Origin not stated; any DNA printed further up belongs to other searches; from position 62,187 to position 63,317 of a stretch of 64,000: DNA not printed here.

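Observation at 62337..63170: IS66 passenger: HEAT-like protein with a putative beta-clamp-binding motif, translationally coupled to tnpC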

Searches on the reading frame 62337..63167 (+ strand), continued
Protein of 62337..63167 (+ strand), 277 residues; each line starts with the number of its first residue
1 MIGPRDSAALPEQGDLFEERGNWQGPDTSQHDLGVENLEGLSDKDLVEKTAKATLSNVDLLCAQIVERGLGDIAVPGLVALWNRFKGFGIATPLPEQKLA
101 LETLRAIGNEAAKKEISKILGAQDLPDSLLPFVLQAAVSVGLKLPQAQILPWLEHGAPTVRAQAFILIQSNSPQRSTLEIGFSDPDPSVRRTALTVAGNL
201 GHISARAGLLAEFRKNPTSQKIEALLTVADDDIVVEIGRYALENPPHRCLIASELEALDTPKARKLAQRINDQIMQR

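Call 33: fold_search(model_id=the predicted structure, library=pdb)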
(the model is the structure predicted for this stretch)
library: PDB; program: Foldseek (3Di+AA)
matches with E <= 10: 1214; with E <= 0.001: 3
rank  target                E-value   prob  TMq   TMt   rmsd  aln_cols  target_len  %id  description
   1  7z0g_T                4.5e-04  1.00  0.49  0.59   7.2       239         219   19  CPAP:TUBULIN:IE5 ALPHAREP COMPLEX P1 SPACE GROUP (released 2022-04-13)
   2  7z0g_C                5.4e-04  1.00  0.49  0.59   7.2       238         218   19  CPAP:TUBULIN:IE5 ALPHAREP COMPLEX P1 SPACE GROUP (released 2022-04-13)
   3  6gwc_C                9.7e-04  1.00  0.49  0.60   7.1       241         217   19  Tubulin:iE5 alphaRep complex (released 2019-01-30)
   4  7q1f_T                1.1e-03  1.00  0.49  0.58   6.9       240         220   19  CPAP:TUBULIN:IE5 ALPHAREP COMPLEX (released 2022-04-20)
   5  7p0h_A                1.4e-03  1.00  0.50  0.36   6.4       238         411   17  Crystal structure of Helicobacter pylori ComF fused to an artificial alphaREP crystallization helper(named B2) (released 2022-04-06)
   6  7q1f_C                1.6e-03  1.00  0.50  0.61   7.1       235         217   18  CPAP:TUBULIN:IE5 ALPHAREP COMPLEX (released 2022-04-20)
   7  5mfh_A                1.8e-03  1.00  0.41  0.40  10.0       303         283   15  Designed armadillo repeat protein YIIIM5AII in complex with peptide (RR)5 (released 2017-09-13)
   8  9qpq_O                2.9e-03  1.00  0.50  0.49   6.4       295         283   10  The structure of the COPI leaf bound to GOLPH3 (released 2025-10-22)
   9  5n3u_A                3.1e-03  1.00  0.57  0.59   7.6       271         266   13  The structure of the complex of CpcE and CpcF of phycocyanin lyase from Nostoc sp. PCC7120 (released 2017-12-06)
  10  4rv1_A                3.1e-03  1.00  0.37  0.28   8.9       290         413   15  Crystal Structure of Engineered Protein. Northeast Structural Genomics Consortium (NESG) Target OR497. (released 2014-12-10)
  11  4xl5_C                3.5e-03  1.00  0.51  0.56   6.7       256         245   20  X-ray structure of bGFP-A / EGFP complex (released 2015-08-19)
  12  5mfd_A                3.5e-03  1.00  0.40  0.36  10.5       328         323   12  Designed armadillo repeat protein YIIIM''6AII in complex with pD_(KR)5 (released 2017-07-19)
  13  5mfc_A                4.0e-03  1.00  0.38  0.37  10.1       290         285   13  Designed armadillo repeat protein YIIIM5AII in complex with (KR)4-GFP (released 2017-07-19)
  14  4xzr_B                4.0e-03  1.00  0.36  0.26  12.2       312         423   12  Structure of yeast importin a bound to the membrane protein Nuclear Localization Signal sequence of INM protein Heh1 (released 2015-06-17)
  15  6ft5                  4.3e-03  1.00  0.44  0.62   6.3       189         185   17  Structure of A3_A3, an artificial bi-domain protein based on two identical alphaRep A3 domains (released 2018-08-08)
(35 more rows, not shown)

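Call 34: search_dna_similar(query=window:62337-63167:+, collection=plasmids, mode=protein, max_rows=30)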
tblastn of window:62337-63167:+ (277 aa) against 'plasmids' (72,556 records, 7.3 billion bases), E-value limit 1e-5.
No match.

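Call 42: search_protein_representatives(alignment_id=A2)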
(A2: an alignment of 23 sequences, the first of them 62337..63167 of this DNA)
Query: 23 sequences, 276 profile positions. Proteins with E-value up to 0.001 (for the whole library): 800; up to 1e-10: 236; up to 1e-30: 64. The best 150 are listed.
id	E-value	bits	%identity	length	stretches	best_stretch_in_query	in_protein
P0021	5.8e-138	475.2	-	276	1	1-276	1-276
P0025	1.3e-127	441.2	-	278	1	1-276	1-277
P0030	8.7e-87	307.4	-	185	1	93-273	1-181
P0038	5.0e-84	298.3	-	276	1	7-269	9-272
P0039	5.4e-75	268.7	-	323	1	4-269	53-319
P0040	1.4e-72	260.7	-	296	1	8-270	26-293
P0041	2.3e-69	250.2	-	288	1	8-272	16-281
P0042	4.9e-68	245.9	-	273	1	8-270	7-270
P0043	1.6e-67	244.2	-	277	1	6-274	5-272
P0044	1.8e-64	234.2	-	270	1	10-269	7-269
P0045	1.4e-59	218.1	-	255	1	13-267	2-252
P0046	5.0e-56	206.5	-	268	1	13-271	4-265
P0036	8.8e-56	205.7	-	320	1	12-231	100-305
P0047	2.4e-55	204.2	-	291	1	10-270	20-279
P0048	1.3e-53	198.5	-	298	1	11-271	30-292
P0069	1.7e-35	139.2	-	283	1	12-272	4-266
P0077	1.8e-33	132.5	-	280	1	11-269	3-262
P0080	4.8e-33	131.1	-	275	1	11-270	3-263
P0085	4.5e-32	127.9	-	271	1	8-272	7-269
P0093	5.5e-31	124.3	-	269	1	13-271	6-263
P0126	5.1e-26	108.0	-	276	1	11-268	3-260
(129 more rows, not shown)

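Call 45: find_encoding_contigs(protein=P0069, flank=6000, max_places=5)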
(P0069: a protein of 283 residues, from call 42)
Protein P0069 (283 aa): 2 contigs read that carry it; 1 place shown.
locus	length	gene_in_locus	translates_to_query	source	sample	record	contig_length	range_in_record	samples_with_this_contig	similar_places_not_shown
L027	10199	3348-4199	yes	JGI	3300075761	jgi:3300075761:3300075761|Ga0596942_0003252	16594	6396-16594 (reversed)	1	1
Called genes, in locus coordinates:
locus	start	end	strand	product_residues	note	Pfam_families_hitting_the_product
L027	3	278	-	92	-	?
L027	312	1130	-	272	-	PF00392:GntR, PF07729:FCD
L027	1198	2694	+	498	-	PF00989:PAS, PF08448:PAS_4 (weak), PF00989:PAS, PF08448:PAS_4, PF13426:PAS_9, PF08447:PAS_3, PF00512:HisKA, PF02518:HATPase_c, +2 more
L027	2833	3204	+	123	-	PF00072:Response_reg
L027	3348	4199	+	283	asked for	PF13646:HEAT_2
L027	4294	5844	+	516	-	PF12860:PAS_7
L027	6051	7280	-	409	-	PF00535:Glycos_transf_2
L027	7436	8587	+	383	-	PF13393:tRNA-synt_His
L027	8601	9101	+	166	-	PF01575:MaoC_dehydratas (weak)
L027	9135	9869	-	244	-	PF03070:TENA_THI-4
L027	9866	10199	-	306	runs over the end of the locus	PF12706:Lactamase_B_2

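Call 46: find_encoding_contigs(protein=P0044, flank=6000, max_places=5)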
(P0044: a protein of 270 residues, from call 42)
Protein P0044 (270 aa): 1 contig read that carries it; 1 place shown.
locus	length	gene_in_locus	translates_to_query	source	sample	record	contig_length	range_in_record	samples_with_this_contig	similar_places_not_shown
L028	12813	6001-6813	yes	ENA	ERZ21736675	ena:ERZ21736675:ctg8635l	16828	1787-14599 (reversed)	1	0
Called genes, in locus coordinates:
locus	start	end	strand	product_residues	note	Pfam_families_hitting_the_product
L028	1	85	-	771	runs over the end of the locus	?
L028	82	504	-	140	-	PF01850:PIN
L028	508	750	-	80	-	PF22513:FitA-like_RHH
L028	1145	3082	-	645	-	PF27207:Y4lR_2nd, PF24134:DUF7401 (weak), PF27203:Y4lR_C, PF03695:UPF0149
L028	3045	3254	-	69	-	-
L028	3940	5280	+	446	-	PF00078:RVT_1, PF08388:GIIM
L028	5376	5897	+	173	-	-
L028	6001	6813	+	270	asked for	PF13646:HEAT_2 (weak)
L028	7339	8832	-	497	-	PF00078:RVT_1, PF08388:GIIM (weak)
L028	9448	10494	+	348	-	-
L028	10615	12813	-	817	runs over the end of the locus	PF04851:ResIII, PF18766:SWI2_SNF2, PF22679:T1R_D3-like, PF11867:T1RH-like_C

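Call 47: find_encoding_contigs(protein=P0038, flank=6000, max_places=5)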
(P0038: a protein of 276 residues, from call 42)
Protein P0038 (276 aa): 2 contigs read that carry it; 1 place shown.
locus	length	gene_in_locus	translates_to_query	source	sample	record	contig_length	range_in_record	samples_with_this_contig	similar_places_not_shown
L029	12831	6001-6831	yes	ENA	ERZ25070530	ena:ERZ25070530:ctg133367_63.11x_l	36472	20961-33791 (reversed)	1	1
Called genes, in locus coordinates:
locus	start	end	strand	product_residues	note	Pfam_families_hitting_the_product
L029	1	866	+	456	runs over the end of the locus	-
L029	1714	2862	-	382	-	PF05598:DUF772, PF01609:DDE_Tnp_1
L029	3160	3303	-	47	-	-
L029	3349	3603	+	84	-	-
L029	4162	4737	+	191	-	PF01936:NYN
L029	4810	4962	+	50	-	-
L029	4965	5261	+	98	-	PF00216:Bac_DNA_binding (weak)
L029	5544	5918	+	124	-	-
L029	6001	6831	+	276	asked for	PF13646:HEAT_2 (faint)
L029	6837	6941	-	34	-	-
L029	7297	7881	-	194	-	-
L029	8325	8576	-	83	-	-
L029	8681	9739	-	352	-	PF04352:ProQ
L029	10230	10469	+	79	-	-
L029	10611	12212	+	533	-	PF02028:BCCT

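Call 48: find_encoding_contigs(protein=P0042, flank=6000, max_places=5)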
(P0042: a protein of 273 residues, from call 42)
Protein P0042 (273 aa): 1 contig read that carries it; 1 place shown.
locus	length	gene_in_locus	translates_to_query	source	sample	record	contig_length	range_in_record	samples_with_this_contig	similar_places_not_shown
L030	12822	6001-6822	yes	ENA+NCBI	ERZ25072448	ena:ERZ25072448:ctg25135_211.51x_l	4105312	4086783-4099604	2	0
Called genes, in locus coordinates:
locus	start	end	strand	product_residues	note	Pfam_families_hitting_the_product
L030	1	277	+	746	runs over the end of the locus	-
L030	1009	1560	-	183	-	PF03160:Calx-beta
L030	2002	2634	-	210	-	-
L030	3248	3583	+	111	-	PF07798:CCDC90-like (weak)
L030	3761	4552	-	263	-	PF13358:DDE_3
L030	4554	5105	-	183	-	-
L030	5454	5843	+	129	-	PF05685:Uma2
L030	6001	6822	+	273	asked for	-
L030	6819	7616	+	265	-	PF00590:TP_methylase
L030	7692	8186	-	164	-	PF05433:Rick_17kDa_Anti, PF13488:Gly-zipper_Omp (weak), PF16998:17kDa_Anti_2 (weak)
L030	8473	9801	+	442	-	PF01656:CbiA, PF13500:AAA_26 (weak), PF07685:GATase_3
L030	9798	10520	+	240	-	PF00590:TP_methylase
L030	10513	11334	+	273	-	PF00590:TP_methylase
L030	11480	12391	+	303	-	-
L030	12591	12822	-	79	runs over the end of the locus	-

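Call 49: find_encoding_contigs(protein=P0077, flank=6000, max_places=5)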
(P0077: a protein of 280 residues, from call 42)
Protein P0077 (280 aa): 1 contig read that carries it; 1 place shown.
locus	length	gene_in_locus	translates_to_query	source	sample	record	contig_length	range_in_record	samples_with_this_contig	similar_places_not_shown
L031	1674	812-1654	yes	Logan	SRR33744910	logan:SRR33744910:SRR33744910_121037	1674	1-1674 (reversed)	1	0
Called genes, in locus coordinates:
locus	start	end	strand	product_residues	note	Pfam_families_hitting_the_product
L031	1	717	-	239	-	?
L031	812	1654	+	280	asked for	PF13646:HEAT_2 (faint)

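Call 51: list_cluster_members(proteins=[P0042, P0038, P0002, P0069, P0080, P0093, P0085, P0046])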
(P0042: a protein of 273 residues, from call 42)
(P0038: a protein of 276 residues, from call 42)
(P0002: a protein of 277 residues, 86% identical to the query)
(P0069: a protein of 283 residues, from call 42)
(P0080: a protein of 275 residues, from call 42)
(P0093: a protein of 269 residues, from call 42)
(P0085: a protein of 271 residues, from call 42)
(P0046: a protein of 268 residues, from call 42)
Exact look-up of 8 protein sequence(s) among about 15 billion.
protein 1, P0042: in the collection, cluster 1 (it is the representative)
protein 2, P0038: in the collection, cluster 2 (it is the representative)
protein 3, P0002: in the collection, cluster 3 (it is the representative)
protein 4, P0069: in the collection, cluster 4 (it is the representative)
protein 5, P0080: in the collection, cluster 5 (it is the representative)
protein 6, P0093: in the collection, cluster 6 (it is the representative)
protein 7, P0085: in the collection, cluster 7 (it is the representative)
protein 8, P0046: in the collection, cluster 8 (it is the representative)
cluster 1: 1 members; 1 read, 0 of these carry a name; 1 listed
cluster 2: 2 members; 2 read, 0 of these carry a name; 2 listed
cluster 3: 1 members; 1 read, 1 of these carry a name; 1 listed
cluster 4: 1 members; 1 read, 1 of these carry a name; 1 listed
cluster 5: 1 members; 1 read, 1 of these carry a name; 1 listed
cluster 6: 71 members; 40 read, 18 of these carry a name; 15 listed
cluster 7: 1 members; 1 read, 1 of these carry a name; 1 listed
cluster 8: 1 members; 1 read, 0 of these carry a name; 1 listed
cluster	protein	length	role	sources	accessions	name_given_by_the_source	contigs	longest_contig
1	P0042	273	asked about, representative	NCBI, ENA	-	-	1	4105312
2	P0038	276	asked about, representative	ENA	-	-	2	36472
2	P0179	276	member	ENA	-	-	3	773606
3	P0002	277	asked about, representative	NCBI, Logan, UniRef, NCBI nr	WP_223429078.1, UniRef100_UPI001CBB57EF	hypothetical protein [Tateyamaria pelophila] | hypothetical protein n=1 Tax=Tateyamaria pelophila TaxID=328415 RepID=UPI001CBB57EF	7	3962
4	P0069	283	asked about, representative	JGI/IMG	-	hypothetical protein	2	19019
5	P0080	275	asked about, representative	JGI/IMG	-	hypothetical protein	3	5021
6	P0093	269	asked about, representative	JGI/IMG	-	HEAT repeat protein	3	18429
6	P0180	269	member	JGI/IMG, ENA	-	HEAT repeats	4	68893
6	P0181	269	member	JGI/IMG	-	hypothetical protein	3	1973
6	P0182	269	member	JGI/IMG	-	HEAT repeat protein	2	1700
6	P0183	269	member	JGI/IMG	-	hypothetical protein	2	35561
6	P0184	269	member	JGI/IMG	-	hypothetical protein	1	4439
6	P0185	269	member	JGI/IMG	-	hypothetical protein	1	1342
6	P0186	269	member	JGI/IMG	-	hypothetical protein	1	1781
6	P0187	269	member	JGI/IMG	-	HEAT repeat protein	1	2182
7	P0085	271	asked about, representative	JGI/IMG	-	hypothetical protein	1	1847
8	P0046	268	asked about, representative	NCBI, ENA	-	-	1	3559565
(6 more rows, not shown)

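Call 56: find_encoding_contigs(protein=P0180, flank=6000, max_places=6)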
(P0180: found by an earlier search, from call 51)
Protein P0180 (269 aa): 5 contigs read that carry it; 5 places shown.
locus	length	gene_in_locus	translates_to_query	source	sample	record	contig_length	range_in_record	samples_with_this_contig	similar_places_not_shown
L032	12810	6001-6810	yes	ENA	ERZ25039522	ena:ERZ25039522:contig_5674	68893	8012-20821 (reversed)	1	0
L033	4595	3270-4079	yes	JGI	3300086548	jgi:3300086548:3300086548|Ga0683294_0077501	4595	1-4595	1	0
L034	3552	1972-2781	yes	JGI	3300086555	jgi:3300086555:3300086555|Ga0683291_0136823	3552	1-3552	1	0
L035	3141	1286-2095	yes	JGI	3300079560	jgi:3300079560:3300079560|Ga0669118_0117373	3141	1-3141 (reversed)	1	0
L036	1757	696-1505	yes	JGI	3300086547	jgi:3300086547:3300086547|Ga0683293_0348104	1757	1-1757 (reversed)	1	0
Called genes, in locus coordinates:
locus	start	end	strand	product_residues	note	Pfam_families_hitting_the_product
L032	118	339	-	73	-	PF13683:rve_3, PF13333:rve_2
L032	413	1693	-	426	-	PF01548:DEDD_Tnp_IS110, PF02371:Transposase_20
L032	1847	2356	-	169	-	PF13276:HTH_21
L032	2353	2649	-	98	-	PF01527:HTH_Tnp_1, PF13542:HTH_Tnp_ISL3, PF13384:HTH_23 (weak), PF13518:HTH_28 (weak)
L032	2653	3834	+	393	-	-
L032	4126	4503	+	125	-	PF02230:Abhydrolase_2, PF07859:Abhydrolase_3 (faint), PF01738:DLH, PF03959:FSH1 (faint), PF12146:Hydrolase_4 (weak), PF00326:Peptidase_S9 (weak)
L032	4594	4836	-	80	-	-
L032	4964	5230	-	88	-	-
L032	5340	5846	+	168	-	PF24828:DUF7713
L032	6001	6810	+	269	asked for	PF13513:HEAT_EZ (faint), PF13646:HEAT_2 (weak)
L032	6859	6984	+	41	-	-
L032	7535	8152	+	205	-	PF02600:DsbB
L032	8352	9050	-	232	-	PF01068:DNA_ligase_A_M, PF04679:DNA_ligase_A_C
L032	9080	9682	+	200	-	PF00873:ACR_tran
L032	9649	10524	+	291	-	PF00873:ACR_tran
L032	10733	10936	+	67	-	-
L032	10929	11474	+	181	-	PF00873:ACR_tran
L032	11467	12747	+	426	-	PF25917:BSH_RND, PF25919:BSH_CusB (weak), PF25973:BSH_CzcB (weak), PF25954:Beta-barrel_RND_2, PF25989:YknX_C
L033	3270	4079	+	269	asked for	PF13513:HEAT_EZ (faint), PF13646:HEAT_2 (weak)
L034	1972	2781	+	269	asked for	PF13513:HEAT_EZ (faint), PF13646:HEAT_2 (weak)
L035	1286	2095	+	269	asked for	PF13513:HEAT_EZ (faint), PF13646:HEAT_2 (weak)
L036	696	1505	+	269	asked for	PF13513:HEAT_EZ (faint), PF13646:HEAT_2 (weak)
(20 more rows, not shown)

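Call 57: find_encoding_contigs(protein=P0046, flank=6000, max_places=4)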
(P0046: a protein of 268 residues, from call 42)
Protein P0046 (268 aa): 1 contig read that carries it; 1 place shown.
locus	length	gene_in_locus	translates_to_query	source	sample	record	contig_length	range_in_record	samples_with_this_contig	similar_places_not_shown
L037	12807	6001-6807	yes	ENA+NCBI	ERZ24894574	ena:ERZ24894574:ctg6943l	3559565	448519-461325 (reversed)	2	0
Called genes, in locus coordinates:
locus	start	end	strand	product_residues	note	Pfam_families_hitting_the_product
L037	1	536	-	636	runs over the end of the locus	PF14236:DruA, PF13808:DDE_Tnp_1_assoc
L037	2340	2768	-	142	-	-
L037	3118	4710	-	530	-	PF00884:Sulfatase, PF01663:Phosphodiest (faint), PF16347:SGSH_C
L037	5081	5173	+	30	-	-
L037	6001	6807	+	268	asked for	-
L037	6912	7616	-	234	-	PF00596:Aldolase_II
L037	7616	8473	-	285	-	PF00903:Glyoxalase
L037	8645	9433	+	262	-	PF00596:Aldolase_II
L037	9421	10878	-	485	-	PF00884:Sulfatase, PF01663:Phosphodiest (faint), PF16347:SGSH_C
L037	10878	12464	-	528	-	PF01970:TctA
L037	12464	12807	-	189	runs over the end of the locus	-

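Call 58: search_dna_similar(query=P0126, collection=plasmids, mode=protein, max_rows=30, max_evalue=0.00001)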
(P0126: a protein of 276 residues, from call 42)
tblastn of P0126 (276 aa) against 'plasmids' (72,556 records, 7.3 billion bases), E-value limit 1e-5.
No match.
